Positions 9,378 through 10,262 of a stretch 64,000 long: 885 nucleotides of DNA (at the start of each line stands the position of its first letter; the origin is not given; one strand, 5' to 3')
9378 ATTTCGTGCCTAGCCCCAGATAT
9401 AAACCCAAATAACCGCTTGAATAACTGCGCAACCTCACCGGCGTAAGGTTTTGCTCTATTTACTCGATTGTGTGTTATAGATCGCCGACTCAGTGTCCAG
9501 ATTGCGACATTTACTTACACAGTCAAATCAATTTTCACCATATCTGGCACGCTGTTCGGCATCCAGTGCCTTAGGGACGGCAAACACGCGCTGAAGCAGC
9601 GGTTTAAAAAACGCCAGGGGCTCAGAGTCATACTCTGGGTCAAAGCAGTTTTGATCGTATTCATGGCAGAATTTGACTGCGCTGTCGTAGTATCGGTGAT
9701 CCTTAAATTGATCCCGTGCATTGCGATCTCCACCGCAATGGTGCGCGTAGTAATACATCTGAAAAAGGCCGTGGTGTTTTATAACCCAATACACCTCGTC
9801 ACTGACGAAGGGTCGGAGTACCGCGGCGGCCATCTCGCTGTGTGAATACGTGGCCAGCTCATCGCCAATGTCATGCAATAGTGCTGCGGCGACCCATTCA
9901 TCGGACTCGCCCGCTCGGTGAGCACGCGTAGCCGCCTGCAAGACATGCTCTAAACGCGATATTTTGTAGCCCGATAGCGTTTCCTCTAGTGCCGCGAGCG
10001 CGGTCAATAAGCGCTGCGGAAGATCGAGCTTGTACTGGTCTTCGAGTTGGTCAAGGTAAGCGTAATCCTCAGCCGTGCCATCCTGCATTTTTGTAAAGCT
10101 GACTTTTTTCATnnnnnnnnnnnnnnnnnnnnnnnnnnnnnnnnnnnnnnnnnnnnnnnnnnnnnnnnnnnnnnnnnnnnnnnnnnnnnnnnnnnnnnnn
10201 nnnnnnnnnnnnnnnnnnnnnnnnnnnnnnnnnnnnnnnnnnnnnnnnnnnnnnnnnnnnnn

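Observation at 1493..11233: Self-contained oxygenase-fed, cobalamin-dependent demethylation system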

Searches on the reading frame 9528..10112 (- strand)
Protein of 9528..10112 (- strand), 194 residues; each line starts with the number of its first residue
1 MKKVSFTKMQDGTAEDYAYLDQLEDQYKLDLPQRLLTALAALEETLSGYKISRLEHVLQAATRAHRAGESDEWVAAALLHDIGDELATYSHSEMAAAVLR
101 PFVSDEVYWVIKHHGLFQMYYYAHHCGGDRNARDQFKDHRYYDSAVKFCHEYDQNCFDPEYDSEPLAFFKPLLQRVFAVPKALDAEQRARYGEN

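Call 3: search_protein_families(library=pfam, proteins=[window:9528-10112:-])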
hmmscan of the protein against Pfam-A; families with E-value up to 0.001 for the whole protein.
window:9528-10112:- (194 aa): 1 family
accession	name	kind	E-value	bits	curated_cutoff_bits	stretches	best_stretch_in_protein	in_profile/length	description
PF01966.28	HD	-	2.6e-06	28.1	22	1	53-119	1-90/116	HD domain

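Call 4: search_protein_families(library=ncbifam, proteins=[window:9528-10112:-])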
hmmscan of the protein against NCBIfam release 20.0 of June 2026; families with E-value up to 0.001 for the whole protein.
window:9528-10112:- (194 aa): 3 families
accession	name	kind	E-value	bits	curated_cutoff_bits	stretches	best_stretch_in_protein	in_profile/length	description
TIGR03276.1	Phn-HD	hypoth_equivalog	2.2e-10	40.3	214.6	1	47-114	20-98/179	phosphonate degradation HD-domain oxygenase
NF049941.1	HyMthAminphonOxyTmpB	equivalog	9.8e-10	38.5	300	1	47-98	24-86/188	(R)-1-hydroxy-2-trimethylaminoethylphosphonate oxygenase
NF052439.1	HMPDioxPhnZ1GIM8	equivalog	2.7e-06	27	300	1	51-87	42-78/199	hydroxymethylphosphonate dioxygenase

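Call 9: find_homologous_proteins(query=window:9528-10112:-)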
Query window:9528-10112:- (194 aa): 6140 proteins with E <= 0.001 among 6451 candidates; the best 120 are listed.
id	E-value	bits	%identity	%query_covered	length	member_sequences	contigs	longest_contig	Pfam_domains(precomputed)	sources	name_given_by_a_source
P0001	4.4e-127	439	99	100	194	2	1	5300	PF01966.29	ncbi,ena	-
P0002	2.5e-104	365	81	100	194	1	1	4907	PF01966.29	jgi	-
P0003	5.9e-104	364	80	99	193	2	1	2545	PF01966.29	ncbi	-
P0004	3.5e-103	361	80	99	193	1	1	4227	PF01966.29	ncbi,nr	ncbi:MAG: HD domain-containing protein [Arenicella sp.]|nr:HD domain-containing protein [Arenicella 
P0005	1.0e-102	360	79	99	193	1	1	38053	PF01966.29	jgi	jgi:predicted HD phosphohydrolase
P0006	1.1e-102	360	79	100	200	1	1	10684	PF01966.29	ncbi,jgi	-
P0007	1.3e-102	359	78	99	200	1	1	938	PF01966.29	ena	-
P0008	1.6e-102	359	79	99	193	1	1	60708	PF01966.29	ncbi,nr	ncbi:MAG: HD domain-containing protein [Gammaproteobacteria bacterium]|nr:HD domain-containing prote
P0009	9.7e-102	357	78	99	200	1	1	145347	PF01966.29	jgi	jgi:predicted HD phosphohydrolase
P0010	1.2e-101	356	78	99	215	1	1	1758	PF01966.29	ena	-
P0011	2.8e-101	355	78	99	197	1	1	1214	PF01966.29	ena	-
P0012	3.0e-101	355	79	99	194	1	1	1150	PF01966.29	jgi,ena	-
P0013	3.6e-101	355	78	99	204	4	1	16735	PF01966.29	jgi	-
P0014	8.7e-101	353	77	99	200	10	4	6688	PF01966.29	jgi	jgi:predicted HD phosphohydrolase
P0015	1.0e-100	353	78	99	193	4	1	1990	PF01966.29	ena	-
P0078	7.4e-94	331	73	99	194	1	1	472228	PF01966.29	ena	-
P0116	3.7e-91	322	68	99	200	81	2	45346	-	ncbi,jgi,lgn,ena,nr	ncbi:MAG TPA: HD domain-containing protein [Gammaproteobacteria bacterium]|nr:HD domain-containing p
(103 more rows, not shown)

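Call 11: search_solved_structures(query=window:9528-10112:-, max_evalue=1, show_alignments=3)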
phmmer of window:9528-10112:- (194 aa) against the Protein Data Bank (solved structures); distinct sequences matched with E-value up to 1: 4.
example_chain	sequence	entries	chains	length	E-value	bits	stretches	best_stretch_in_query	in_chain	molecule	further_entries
4mlm_A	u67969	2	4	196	7.8e-05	25.8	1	47-94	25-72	Predicted HD phosphohydrolase PhnZ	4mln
4n6w_A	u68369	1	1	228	7.9e-05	25.8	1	46-94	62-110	Predicted HD phosphohydrolase PhnZ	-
4n71_A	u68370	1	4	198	8.1e-05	25.7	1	47-94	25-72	Predicted HD phosphohydrolase PhnZ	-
6npa_A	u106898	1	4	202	0.00022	24.3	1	45-89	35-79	TmpB, (R)-1-hydroxy-2-trimethylaminoethylphosphonate oxygenase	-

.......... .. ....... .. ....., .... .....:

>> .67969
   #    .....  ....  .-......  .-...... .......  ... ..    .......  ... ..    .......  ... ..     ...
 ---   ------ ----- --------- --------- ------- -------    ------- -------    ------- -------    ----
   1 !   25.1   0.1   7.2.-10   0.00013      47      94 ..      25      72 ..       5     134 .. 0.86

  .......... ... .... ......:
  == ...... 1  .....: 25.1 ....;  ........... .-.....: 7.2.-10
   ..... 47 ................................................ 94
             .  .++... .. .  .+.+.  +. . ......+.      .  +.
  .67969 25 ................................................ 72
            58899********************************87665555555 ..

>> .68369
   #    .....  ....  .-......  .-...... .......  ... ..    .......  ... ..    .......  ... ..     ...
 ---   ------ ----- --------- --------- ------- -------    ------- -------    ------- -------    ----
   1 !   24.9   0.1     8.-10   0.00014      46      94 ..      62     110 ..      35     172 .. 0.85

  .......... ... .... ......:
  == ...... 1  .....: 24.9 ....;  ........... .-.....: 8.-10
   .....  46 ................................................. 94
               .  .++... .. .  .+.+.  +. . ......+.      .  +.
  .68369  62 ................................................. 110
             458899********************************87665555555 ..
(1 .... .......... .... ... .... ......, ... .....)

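Call 14: find_encoding_contigs(protein=P0078, flank=10000, max_places=3)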
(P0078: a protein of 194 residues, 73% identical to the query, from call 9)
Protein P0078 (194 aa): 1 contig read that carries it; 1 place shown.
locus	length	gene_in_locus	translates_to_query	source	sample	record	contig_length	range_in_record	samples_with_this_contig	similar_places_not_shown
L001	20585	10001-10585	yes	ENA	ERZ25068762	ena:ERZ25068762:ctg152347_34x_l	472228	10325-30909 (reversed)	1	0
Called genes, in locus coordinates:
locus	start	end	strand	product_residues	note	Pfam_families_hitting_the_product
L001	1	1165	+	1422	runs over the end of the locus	PF04997:RNA_pol_Rpb1_1, PF00623:RNA_pol_Rpb1_2, PF04983:RNA_pol_Rpb1_3, PF05000:RNA_pol_Rpb1_4, PF04998:RNA_pol_Rpb1_5, PF01551:Peptidase_M23 (faint)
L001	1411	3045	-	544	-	PF00501:AMP-binding, PF23562:AMP-binding_C_3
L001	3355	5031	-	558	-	PF01268:FTHFS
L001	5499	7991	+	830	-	PF01266:DAO, PF16350:FAO_M, PF01571:GCV_T, PF08669:GCV_T_C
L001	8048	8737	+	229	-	PF02607:B12-binding_2, PF02310:B12-binding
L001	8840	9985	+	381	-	PF06155:GBBH-like_N, PF02668:TauD, PF08943:CsiD (faint)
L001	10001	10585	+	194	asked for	PF01966:HD (weak)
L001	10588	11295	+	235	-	PF07796:DUF1638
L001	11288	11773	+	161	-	PF12225:DUF5981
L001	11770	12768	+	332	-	PF02219:MTHFR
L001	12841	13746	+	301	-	PF00809:Pterin_bind, PF03599:CdhD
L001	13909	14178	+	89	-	PF04828:GFA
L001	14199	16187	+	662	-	-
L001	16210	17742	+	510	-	PF06253:MTTB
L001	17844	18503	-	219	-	PF13441:Gly-zipper_YMGG, PF13488:Gly-zipper_Omp (weak), PF00691:OmpA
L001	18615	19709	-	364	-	PF02746:MR_MLE_N, PF13378:MR_MLE_C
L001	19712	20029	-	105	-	PF07883:Cupin_2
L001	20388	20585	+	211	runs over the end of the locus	-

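Call 15: find_encoding_contigs(protein=P0116, flank=10000, max_places=4)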
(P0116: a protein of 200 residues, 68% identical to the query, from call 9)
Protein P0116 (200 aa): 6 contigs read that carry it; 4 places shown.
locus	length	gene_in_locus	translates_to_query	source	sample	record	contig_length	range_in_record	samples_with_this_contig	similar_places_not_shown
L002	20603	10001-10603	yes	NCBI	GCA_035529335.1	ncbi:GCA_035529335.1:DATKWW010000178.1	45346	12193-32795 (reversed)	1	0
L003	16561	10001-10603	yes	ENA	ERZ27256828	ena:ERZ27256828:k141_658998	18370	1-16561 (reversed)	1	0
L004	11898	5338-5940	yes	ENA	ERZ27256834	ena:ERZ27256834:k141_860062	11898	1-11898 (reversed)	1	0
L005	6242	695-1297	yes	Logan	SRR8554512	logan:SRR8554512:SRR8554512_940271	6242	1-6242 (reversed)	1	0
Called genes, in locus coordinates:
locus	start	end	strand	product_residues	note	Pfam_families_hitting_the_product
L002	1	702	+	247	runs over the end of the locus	PF03746:LamB_YcsF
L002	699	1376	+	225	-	PF02682:CT_C_D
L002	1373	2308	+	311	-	PF02626:CT_A_B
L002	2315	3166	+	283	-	PF14336:GLUCM-like_C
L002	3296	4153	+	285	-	PF01063:Aminotran_4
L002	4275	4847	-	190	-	PF01812:5-FTHF_cyc-lig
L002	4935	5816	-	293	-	PF00126:HTH_1, PF03466:LysR_substrate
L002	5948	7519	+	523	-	PF06253:MTTB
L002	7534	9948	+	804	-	PF01266:DAO, PF13738:Pyr_redox_3 (faint), PF16350:FAO_M, PF01571:GCV_T, PF08669:GCV_T_C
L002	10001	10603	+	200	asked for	-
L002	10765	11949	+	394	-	PF00291:PALP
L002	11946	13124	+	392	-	PF01321:Creatinase_N, PF00557:Peptidase_M24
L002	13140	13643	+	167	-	PF02600:DsbB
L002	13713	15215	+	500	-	PF06450:NhaB, PF03600:CitMHS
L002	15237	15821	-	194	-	PF00293:NUDIX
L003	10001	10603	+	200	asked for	-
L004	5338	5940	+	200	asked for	-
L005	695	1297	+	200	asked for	-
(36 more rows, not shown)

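Call 26: find_related_loci(query=window:9528-10112:-, collection=genome_contigs, flank=10000)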
Query window:9528-10112:- (194 aa) in genome_contigs; peptide patterns used: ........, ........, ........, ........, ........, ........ (x = any residue, [..] = any of these).
599 stretches matched a pattern (row limit reached: there are more); 524 encode a relative of the query (tblastn E <= 1e-3); the best 80 are kept; 80 distinct loci.
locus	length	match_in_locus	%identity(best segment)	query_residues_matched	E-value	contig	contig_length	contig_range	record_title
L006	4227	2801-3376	80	1-192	3e-108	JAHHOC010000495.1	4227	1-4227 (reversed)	MAG: Arenicella sp. isolate HDS-6 SC9685-86-88_k127_2100701, whole genome shotgun sequence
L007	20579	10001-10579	78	2-194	1e-104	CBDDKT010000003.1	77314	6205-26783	MAG: Arenicella sp. isolate ab8cd949-2da5-494f-a2da-1e27307f8e5f genome assembly, contig: contig_3, whole genome shotgun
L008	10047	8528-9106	75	2-194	6e-103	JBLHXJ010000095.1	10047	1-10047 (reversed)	MAG: Arenicella sp. isolate 3300046534_114 Ga0491194_0017213, whole genome shotgun sequence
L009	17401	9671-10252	76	1-194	2e-102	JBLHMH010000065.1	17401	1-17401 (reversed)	MAG: Polaribacter sp. isolate 3300057242_80 Ga0535639_0003252, whole genome shotgun sequence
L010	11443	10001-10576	75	1-192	5e-100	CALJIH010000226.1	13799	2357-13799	MAG: uncultured Cocleimonas sp. isolate R1_Bin_Bin_202_1 genome assembly, contig: c_000002434526, whole genome shotgun s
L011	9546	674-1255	74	1-194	1e-99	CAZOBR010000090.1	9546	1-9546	MAG TPA_asm: uncultured Gammaproteobacteria bacterium isolate SRP065251_co1_146 genome assembly, contig: NODE_5952_lengt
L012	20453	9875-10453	74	2-194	9e-100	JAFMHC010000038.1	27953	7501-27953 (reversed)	MAG: Gammaproteobacteria bacterium isolate DEBay_Spr20G08_31 NODE_1168_length_27953_cov_6.36164, whole genome shotgun se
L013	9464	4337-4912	76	1-192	7e-99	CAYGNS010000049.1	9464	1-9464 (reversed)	MAG TPA_asm: uncultured Gammaproteobacteria bacterium isolate ERP117304_co1_186 genome assembly, contig: NODE_6569_lengt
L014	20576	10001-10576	72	1-192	1e-98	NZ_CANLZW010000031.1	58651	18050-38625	Uncultured Cocleimonas sp. isolate 4-1410.fasta NODE_31, whole genome shotgun sequence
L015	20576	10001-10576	74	1-192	8e-99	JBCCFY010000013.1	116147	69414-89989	MAG: Pseudomonadota bacterium isolate P01_B01_bin.30 k141_3028399_length_116147_cov_29.9116, whole genome shotgun sequen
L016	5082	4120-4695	72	1-192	1e-98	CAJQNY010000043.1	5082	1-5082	MAG: uncultured Arenicella sp. isolate 10_20180426_Bin_METABAT_68_1 genome assembly, contig: c_000007111379, whole genom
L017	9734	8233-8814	72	1-194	2e-98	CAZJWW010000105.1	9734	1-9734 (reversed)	MAG TPA_asm: uncultured Gammaproteobacteria bacterium isolate SRP065251_co1_30 genome assembly, contig: NODE_5805_length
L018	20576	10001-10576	73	1-192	4e-97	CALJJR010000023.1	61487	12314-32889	MAG: uncultured Arenicella sp. isolate R1_Bin_Bin_155_sub_1 genome assembly, contig: c_000000503512, whole genome shotgu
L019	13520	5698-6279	70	1-194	1e-96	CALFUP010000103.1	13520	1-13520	MAG: uncultured Cocleimonas sp. isolate H3_Bin_Bin_119_1 genome assembly, contig: c_000001627480, whole genome shotgun s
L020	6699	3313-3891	73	1-193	5e-96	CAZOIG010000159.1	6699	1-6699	MAG TPA_asm: uncultured Gammaproteobacteria bacterium isolate SRP182702_co1_23 genome assembly, contig: k141_904976, who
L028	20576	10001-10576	70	1-192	7e-94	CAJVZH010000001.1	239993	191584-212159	MAG TPA_asm: uncultured Gammaproteobacteria bacterium isolate SRR5469033_bin.58_MetaBAT_v2.12.1_MAG genome assembly, con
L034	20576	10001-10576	68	1-192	1e-92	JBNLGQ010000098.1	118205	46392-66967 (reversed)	MAG: Gammaproteobacteria bacterium isolate C1.bin.13.orig k141_1459491, whole genome shotgun sequence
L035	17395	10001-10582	68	1-194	4e-92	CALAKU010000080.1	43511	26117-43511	MAG: uncultured Arenicella sp. isolate R1_Bin_METABAT__171_1 genome assembly, contig: c_000001851712, whole genome shotg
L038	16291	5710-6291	68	1-194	6e-92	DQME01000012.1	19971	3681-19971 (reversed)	MAG TPA_asm: Gammaproteobacteria bacterium isolate SZUA-1055 k95_958950, whole genome shotgun sequence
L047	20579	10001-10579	64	1-193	2e-91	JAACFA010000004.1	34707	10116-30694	MAG: Gammaproteobacteria bacterium isolate bin.4 scaffold_471, whole genome shotgun sequence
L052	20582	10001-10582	68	1-194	6e-91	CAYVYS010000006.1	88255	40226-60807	MAG TPA_asm: uncultured Gammaproteobacteria bacterium isolate binchicken_co385_44 genome assembly, contig: NODE_80_lengt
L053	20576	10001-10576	69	1-192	2e-90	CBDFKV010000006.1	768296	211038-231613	MAG: Candidatus Poriferihabitaceae bacterium isolate 00d3c309-94a0-453a-b397-66eaa8c2d1e2 genome assembly, contig: conti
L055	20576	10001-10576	68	1-192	1e-90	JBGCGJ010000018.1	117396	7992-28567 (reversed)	MAG: Halioglobus sp. isolate SGMAG-01 contig18, whole genome shotgun sequence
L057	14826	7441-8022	69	1-194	2e-90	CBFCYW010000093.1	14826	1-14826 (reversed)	MAG TPA_asm: uncultured Chromatiales bacterium isolate SRR6194934_maxbin2_6 genome assembly, contig: ERZ781394.1379, who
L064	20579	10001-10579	66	1-193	2e-88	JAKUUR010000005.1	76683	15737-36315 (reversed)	MAG: Candidatus Thioglobus autotrophicus isolate ALOHA_A2.5_138 A2.5-Thioglobus-1_5, whole genome shotgun sequence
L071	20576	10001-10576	67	1-192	1e-86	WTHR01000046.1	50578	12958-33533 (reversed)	MAG: Gammaproteobacteria bacterium isolate PL34864bin_11 NODE_135_length_50578_cov_8.739346, whole genome shotgun sequen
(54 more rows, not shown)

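Call 31: search_protein_families(library=pfam, proteins=[L064:3678-4574:+, L064:4804-6066:+, L064:6086-6370:+, L064:6367-9387:+, L064:9374-9967:+, L064:10601-11110:+, L064:11144-12277:+, L064:12338-13036:+, L028:3678-4805:+, L028:2347-3555:+], max_evalue=0.00001)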
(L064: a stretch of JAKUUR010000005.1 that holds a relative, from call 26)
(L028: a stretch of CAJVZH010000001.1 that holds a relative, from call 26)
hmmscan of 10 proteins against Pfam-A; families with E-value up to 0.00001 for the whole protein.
L064:3678-4574:+ (298 aa): 1 family
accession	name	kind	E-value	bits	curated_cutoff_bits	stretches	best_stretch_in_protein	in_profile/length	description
PF00892.27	EamA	-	1.2e-18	68.2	28.2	1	7-142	2-134/135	EamA-like transporter family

L064:4804-6066:+ (420 aa): 3 families
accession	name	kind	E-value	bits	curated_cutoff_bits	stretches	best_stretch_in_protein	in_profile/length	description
PF01266.30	DAO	-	1.1e-64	219.7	27.9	1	38-385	1-352/353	FAD dependent oxidoreductase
PF00890.30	FAD_binding_2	-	3.3e-07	30.3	20.4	1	38-229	1-182/414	FAD binding domain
PF01946.23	Thi4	-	2.1e-06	27.6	26.2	1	36-94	17-74/235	Thi4 family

L064:6086-6370:+ (94 aa): 1 family
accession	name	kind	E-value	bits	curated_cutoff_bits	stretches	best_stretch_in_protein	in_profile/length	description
PF04267.17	SoxD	-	9.2e-34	115.8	27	1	3-83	1-80/82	Sarcosine oxidase, delta subunit family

L064:6367-9387:+ (1006 aa): 8 families
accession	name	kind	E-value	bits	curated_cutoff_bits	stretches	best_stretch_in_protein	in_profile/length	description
PF01571.26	GCV_T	-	2.5e-67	227.3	25.6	1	620-884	2-254/255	Aminomethyltransferase folate-binding domain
PF17806.6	SO_alpha_A3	-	4.1e-30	104.4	23.1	1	521-605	2-87/87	Sarcosine oxidase A3 domain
PF08669.17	GCV_T_C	-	2.9e-17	62.8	25.9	1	912-996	2-80/80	Glycine cleavage T-protein C-terminal barrel domain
PF13510.11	Fer2_4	-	2.2e-16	60.1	22.8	1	15-97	2-79/82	2Fe-2S iron-sulfur cluster binding domain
PF07992.20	Pyr_redox_2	-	1.9e-09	37.8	26.1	1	165-392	2-215/291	Pyridine nucleotide-disulphide oxidoreductase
PF13738.12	Pyr_redox_3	-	2.5e-08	34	30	1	167-398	1-243/305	Pyridine nucleotide-disulphide oxidoreductase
PF12831.13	FAD_oxidored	-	1.7e-06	28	27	1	165-210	1-44/416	FAD dependent oxidoreductase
PF00890.30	FAD_binding_2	-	9e-06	25.6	20.4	0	166-205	2-39/414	FAD binding domain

L064:9374-9967:+ (197 aa): 1 family
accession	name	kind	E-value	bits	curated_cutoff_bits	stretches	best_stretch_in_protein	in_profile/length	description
PF04268.17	SoxG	-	3.2e-08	34.3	21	1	68-193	21-149/152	Sarcosine oxidase, gamma subunit family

L064:10601-11110:+ (169 aa): 1 family
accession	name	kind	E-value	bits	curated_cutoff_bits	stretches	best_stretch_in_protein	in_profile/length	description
PF02600.21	DsbB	-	2.9e-39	135.2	22.1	1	9-159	2-147/148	Disulfide bond formation protein DsbB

L064:11144-12277:+ (377 aa): 7 families
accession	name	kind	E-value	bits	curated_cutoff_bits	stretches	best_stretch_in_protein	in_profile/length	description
PF02353.26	CMAS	-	2.4e-92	309.6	27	1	98-357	3-273/273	Mycolic acid cyclopropane synthetase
PF13649.12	Methyltransf_25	-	1.6e-16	61.2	27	1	160-250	1-97/97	Methyltransferase domain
PF13489.12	Methyltransf_23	-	2.7e-15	56.9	27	1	154-260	20-122/164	Methyltransferase domain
PF08241.18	Methyltransf_11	-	2.6e-13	50.9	21.2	1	161-253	1-94/95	Methyltransferase domain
PF08242.18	Methyltransf_12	-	2.4e-12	47.8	30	1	161-252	1-98/98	Methyltransferase domain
PF13847.12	Methyltransf_31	-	3.7e-10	40.1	27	1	155-258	2-113/145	Methyltransferase domain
PF01728.25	FtsJ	-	1.7e-06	28.5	24.1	1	144-223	8-97/181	FtsJ-like methyltransferase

L064:12338-13036:+ (232 aa): 6 families
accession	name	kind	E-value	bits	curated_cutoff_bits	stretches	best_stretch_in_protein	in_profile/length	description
PF13417.12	GST_N_3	-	4.4e-21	75.4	22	1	5-76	1-72/75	Glutathione S-transferase, N-terminal domain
PF13409.12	GST_N_2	-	4.9e-21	75.6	25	1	10-73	1-69/70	Glutathione S-transferase, N-terminal domain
PF02798.26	GST_N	-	3.6e-17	62.9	20.9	1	1-73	1-76/76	Glutathione S-transferase, N-terminal domain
PF13410.11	GST_C_2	-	1e-08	35.6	24.9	1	117-183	5-68/69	Glutathione S-transferase, C-terminal domain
PF22441.2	CLIC-like_N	-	3.4e-08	34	23.5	1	10-77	18-85/86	CLIC-like N-terminal domain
PF00043.30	GST_C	-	4.8e-07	30.4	20.7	1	109-187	17-91/93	Glutathione S-transferase, C-terminal domain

L028:3678-4805:+ (375 aa): 3 families
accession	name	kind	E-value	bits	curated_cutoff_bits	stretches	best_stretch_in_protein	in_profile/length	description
PF00111.32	Fer2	-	2.2e-15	56.8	21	1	294-368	2-77/77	2Fe-2S iron-sulfur cluster binding domain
PF00175.26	NAD_binding_1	-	1.5e-13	51.8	22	1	138-238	1-104/109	Oxidoreductase NAD-binding domain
PF00970.30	FAD_binding_6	-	2.3e-11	44.3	21.1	1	34-117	6-89/99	Oxidoreductase FAD-binding domain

L028:2347-3555:+ (402 aa): 2 families
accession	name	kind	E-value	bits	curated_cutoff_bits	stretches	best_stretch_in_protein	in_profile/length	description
PF00557.29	Peptidase_M24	-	1.4e-29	103.8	23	1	170-382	7-208/208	Metallopeptidase family M24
PF01321.24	Creatinase_N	-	2.8e-15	57.4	22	1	27-157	1-128/128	Creatinase/Prolidase N-terminal domain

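Call 32: search_protein_families(library=pfam, proteins=[L047:2410-3255:+, L047:3386-4243:+, L047:4324-4938:-, L047:4935-5816:-, L047:5950-7497:+, L047:7529-9943:+, L047:10614-13127:-, L047:13307-14491:+, L047:14491-15669:+, L047:15678-16190:+], max_evalue=0.00001)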
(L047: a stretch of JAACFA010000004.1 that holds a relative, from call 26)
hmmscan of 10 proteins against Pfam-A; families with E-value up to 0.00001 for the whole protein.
L047:2410-3255:+ (281 aa): 1 family
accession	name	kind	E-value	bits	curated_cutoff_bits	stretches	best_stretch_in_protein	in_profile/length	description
PF14336.11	GLUCM-like_C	-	3.2e-70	237.3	27.9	1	15-275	3-291/291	D-glutamate cyclase-like, C-terminal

L047:3386-4243:+ (285 aa): 1 family
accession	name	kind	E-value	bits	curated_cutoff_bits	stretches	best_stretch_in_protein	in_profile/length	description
PF01063.24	Aminotran_4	-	2.3e-46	158.9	28.5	1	30-256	1-222/223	Amino-transferase class IV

L047:4324-4938:- (204 aa): 1 family
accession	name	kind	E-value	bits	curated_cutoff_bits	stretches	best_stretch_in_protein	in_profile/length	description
PF01812.26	5-FTHF_cyc-lig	-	6.9e-41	140.6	27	1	20-199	3-186/186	5-formyltetrahydrofolate cyclo-ligase family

L047:4935-5816:- (293 aa): 2 families
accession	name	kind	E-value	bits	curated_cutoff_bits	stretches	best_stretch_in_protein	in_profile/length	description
PF03466.25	LysR_substrate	-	6.8e-30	104.4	28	1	96-290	8-206/209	LysR substrate binding domain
PF00126.33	HTH_1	-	1.3e-20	73.5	26.6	1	8-67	1-60/60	Bacterial regulatory helix-turn-helix protein, lysR family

L047:5950-7497:+ (515 aa): 1 family
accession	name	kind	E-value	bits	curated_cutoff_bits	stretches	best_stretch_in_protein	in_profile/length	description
PF06253.16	MTTB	-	6.9e-109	364.5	25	1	4-500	1-490/500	Trimethylamine methyltransferase (MTTB)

L047:7529-9943:+ (804 aa): 5 families
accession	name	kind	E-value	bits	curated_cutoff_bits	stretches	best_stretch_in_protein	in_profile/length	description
PF01571.26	GCV_T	-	7e-66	222.5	25.6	1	427-692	4-254/255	Aminomethyltransferase folate-binding domain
PF01266.30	DAO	-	9.9e-56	190.2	27.9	1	6-365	1-353/353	FAD dependent oxidoreductase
PF16350.10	FAO_M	-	4.6e-11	43.2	27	1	369-422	2-56/56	FAD dependent oxidoreductase central domain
PF08669.17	GCV_T_C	-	4.9e-10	39.6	25.9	1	719-789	4-73/80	Glycine cleavage T-protein C-terminal barrel domain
PF13738.12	Pyr_redox_3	-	4e-08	33.3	30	0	148-209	77-137/305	Pyridine nucleotide-disulphide oxidoreductase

L047:10614-13127:- (837 aa): 7 families
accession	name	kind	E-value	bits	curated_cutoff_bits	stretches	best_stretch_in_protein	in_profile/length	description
PF00563.25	EAL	-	5.7e-59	199.8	31.3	1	600-832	3-236/236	EAL domain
PF00990.26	GGDEF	-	6.3e-44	150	23.8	1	420-577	1-161/161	Diguanylate cyclase, GGDEF domain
PF08447.18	PAS_3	-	1.1e-23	83.8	25.6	1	189-256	3-71/89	PAS fold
PF13426.13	PAS_9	-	1e-21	77.6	27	1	176-280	2-103/103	PAS domain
PF00989.32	PAS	-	1.2e-20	74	22.6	1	166-266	2-102/113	PAS fold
PF08448.16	PAS_4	-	1.6e-20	73.8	23.1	1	171-281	1-108/110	PAS fold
PF13188.13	PAS_8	-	8.3e-10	38.7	21.8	1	165-216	1-52/65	PAS domain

L047:13307-14491:+ (394 aa): 1 family
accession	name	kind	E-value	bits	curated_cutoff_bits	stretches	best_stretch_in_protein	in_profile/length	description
PF00291.31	PALP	-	1.8e-56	192.1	35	1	48-362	5-283/295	Pyridoxal-phosphate dependent enzyme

L047:14491-15669:+ (392 aa): 2 families
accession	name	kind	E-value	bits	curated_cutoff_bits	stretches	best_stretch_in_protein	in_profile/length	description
PF00557.29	Peptidase_M24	-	3.1e-41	141.9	23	1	169-372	1-208/208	Metallopeptidase family M24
PF01321.24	Creatinase_N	-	1.9e-12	48.3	22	1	18-158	1-124/128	Creatinase/Prolidase N-terminal domain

L047:15678-16190:+ (170 aa): 1 family
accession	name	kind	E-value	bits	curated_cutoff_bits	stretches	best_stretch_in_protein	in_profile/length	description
PF02600.21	DsbB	-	1.6e-23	84.2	22.1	1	11-159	1-147/148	Disulfide bond formation protein DsbB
